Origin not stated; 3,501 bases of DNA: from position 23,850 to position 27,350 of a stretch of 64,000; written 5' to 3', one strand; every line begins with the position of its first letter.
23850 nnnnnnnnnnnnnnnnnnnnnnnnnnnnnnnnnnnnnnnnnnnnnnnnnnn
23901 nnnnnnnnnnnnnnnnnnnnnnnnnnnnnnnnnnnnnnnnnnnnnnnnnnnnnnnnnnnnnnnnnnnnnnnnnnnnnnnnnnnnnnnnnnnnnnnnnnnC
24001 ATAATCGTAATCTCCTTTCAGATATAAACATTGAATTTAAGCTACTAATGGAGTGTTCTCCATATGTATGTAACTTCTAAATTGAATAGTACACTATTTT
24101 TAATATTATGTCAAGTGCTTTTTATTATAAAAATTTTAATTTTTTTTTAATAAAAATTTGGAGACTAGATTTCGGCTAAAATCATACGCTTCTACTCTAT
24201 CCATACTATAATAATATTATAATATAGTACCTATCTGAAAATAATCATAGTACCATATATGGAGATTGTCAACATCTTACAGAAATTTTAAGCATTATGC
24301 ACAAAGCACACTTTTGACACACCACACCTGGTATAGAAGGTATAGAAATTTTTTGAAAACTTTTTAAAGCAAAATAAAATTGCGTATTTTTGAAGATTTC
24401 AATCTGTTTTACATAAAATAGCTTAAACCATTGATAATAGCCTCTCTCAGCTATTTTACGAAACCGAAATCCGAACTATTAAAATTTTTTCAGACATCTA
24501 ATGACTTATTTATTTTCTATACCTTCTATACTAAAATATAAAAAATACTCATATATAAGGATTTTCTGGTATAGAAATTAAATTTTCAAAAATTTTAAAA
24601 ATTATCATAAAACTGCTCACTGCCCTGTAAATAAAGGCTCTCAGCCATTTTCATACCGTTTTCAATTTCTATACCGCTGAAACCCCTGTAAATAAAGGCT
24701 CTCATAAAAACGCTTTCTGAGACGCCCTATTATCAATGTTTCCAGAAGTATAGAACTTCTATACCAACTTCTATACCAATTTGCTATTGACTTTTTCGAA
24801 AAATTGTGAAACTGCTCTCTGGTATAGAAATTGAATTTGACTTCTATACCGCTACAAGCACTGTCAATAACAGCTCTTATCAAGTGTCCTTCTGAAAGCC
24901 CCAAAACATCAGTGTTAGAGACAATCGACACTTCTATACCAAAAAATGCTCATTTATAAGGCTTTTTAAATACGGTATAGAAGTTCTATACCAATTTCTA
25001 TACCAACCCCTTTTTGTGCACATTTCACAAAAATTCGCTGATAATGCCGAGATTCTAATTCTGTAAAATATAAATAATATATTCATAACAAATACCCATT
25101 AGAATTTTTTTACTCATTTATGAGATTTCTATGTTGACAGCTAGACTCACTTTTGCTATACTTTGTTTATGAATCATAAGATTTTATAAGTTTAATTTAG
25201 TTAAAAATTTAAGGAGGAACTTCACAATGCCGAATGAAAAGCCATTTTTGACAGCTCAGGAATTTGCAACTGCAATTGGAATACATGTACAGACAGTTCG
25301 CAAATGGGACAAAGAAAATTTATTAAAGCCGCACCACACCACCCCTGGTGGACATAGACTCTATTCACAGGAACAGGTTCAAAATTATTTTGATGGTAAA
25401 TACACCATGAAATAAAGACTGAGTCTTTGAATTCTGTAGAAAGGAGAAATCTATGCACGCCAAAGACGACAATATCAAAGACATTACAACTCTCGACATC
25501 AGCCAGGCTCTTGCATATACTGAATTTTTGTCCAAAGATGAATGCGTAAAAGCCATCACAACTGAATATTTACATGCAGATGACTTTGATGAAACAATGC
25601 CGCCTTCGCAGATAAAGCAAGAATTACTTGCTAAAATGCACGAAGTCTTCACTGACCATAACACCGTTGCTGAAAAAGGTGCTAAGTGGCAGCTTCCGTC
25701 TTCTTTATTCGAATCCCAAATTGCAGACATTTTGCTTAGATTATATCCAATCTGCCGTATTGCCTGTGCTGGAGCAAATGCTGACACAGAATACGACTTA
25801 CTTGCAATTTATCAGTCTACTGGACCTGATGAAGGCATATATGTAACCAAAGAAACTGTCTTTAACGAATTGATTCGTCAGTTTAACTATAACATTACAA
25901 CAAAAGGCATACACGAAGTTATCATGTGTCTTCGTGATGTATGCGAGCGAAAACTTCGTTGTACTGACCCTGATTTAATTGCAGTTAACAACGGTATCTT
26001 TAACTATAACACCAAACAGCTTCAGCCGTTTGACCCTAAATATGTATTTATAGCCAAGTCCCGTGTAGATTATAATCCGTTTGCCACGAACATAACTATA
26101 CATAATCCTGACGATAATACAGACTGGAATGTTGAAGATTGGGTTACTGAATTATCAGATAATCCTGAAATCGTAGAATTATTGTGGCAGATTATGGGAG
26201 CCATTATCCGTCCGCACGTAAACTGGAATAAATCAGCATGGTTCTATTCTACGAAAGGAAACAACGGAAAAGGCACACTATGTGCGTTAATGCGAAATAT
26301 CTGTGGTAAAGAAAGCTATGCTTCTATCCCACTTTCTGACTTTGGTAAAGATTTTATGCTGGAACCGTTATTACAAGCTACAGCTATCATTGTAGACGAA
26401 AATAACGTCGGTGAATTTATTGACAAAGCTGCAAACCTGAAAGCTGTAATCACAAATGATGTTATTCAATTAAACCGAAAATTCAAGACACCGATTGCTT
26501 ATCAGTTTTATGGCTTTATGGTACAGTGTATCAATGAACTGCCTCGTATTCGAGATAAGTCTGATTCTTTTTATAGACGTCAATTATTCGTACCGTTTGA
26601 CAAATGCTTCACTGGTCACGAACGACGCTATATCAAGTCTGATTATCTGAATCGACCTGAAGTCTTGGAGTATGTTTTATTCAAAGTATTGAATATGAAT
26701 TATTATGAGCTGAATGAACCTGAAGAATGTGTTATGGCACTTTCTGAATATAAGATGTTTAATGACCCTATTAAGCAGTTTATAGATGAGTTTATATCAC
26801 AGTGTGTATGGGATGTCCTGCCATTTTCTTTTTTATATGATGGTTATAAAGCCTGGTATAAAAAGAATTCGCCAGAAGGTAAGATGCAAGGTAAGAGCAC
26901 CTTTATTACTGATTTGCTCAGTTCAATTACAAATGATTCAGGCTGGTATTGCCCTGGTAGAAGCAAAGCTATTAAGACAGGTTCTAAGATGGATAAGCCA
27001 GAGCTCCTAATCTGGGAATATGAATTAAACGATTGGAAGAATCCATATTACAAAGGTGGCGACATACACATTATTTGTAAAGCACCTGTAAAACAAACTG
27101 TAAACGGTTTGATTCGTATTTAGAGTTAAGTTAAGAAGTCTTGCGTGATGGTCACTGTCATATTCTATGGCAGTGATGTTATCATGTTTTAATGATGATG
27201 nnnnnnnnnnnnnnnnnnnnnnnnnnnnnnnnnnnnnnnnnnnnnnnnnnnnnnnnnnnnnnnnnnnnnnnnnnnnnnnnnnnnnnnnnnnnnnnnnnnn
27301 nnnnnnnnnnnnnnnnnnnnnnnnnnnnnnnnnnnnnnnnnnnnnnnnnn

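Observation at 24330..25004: Dense iteron field upstream of HTH + primase-helicase operon: candidate origin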

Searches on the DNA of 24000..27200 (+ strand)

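Call 11: search_dna_similar(query=window:24000-27200:+, collection=plasmids, mode=near)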
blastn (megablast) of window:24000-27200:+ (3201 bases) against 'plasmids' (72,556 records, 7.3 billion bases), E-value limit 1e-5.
No match.

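Call 12: search_dna_similar(query=window:24000-27200:+, collection=phages, mode=near)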
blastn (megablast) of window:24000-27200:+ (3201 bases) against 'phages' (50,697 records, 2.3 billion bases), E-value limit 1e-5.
No match.

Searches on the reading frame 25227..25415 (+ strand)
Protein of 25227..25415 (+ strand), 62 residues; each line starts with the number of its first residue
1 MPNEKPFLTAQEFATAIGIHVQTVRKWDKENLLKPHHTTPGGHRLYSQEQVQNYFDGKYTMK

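Call 7: search_protein_families(library=pfam, proteins=[window:25227-25415:+], max_evalue=0.01)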
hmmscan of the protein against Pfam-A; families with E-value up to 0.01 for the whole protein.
window:25227-25415:+ (62 aa): 3 families
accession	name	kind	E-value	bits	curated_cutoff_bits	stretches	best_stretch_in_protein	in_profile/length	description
PF00376.29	MerR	-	1.6e-11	44.3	28.2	1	11-46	3-38/38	MerR family regulatory protein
PF13411.12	MerR_1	-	1.8e-09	38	21.6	1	9-52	2-44/69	MerR HTH family regulatory protein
PF12728.13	HTH_17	-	2.5e-07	31.3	27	1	7-57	1-49/51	Helix-turn-helix domain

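Call 23: search_protein_families(library=phrogs, proteins=[window:25227-25415:+], max_evalue=0.001)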
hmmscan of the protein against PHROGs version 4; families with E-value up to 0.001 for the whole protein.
window:25227-25415:+ (62 aa): 9 families
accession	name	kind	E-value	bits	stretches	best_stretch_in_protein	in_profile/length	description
phrog_20793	-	unknown function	1.7e-10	41.8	1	8-55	8-55/86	-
phrog_6620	-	integration and excision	6.1e-10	40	1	8-54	2-48/201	transposase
phrog_2474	-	transcription regulation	1e-08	36.1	1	7-51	48-92/118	MerR-like transcriptional regulator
phrog_11671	-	unknown function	1.5e-08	35.8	1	4-52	4-52/146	-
phrog_66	-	integration and excision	7.1e-07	30.2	1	3-58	89-143/412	excisionase and transcriptional regulator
phrog_19880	-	transcription regulation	0.00032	21.9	1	9-53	74-117/136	transcriptional regulator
phrog_1969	-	unknown function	0.0004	21.7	1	3-55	57-110/116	-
phrog_57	-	head and packaging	0.00072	20.4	1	6-49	11-53/199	terminase small subunit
phrog_575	-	integration and excision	0.0009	20.3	1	3-34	9-40/71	Cox-like excisionase and repressor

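Call 39: search_protein_families(library=ncbifam, proteins=[window:25227-25415:+], max_evalue=0.001)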
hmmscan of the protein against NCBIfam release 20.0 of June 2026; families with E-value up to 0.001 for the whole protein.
window:25227-25415:+ (62 aa): 10 families
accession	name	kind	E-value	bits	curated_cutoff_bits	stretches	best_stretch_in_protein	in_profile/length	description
NF033518.0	transpos_IS607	equivalog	4.3e-08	32.9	110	1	11-58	1-47/187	IS607 family transposase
NF047375.1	HeatShock_HspR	equivalog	6e-08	32.6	105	1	13-53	9-48/92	heat shock protein transcriptional repressor HspR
NF033787.1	HTH_BldC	subfamily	2.2e-07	30.6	77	1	7-53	2-47/49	BldC family transcriptional regulator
TIGR02051.1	MerR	equivalog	4.5e-06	26.9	150.85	1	11-52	3-44/124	mercury resistance transcriptional regulator MerR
NF052513.1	TransRegCarH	equivalog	1.3e-05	24.7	400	1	9-52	8-51/274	HTH-type transcriptional repressor CarH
NF007069.0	PRK09514.1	equivalog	1.6e-05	24.9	143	1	12-52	6-46/141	Zn(2+)-responsive transcriptional regulator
TIGR02047.1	CadR-PbrR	equivalog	9.7e-05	22.4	151.45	1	12-52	5-45/127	Cd(II)/Pb(II)-responsive transcriptional regulator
TIGR01764.1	excise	domain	0.00015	22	28.8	1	7-54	1-46/49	excisionase family DNA-binding protein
TIGR02043.1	ZntR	equivalog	0.00016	21.8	167.95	1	11-52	5-46/131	Zn(2+)-responsive transcriptional regulator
NF047377.1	heat_HspR_dupli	exception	0.00023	20.7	300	1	4-53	123-171/214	heat shock protein transcriptional repressor HspR, fused homodimer type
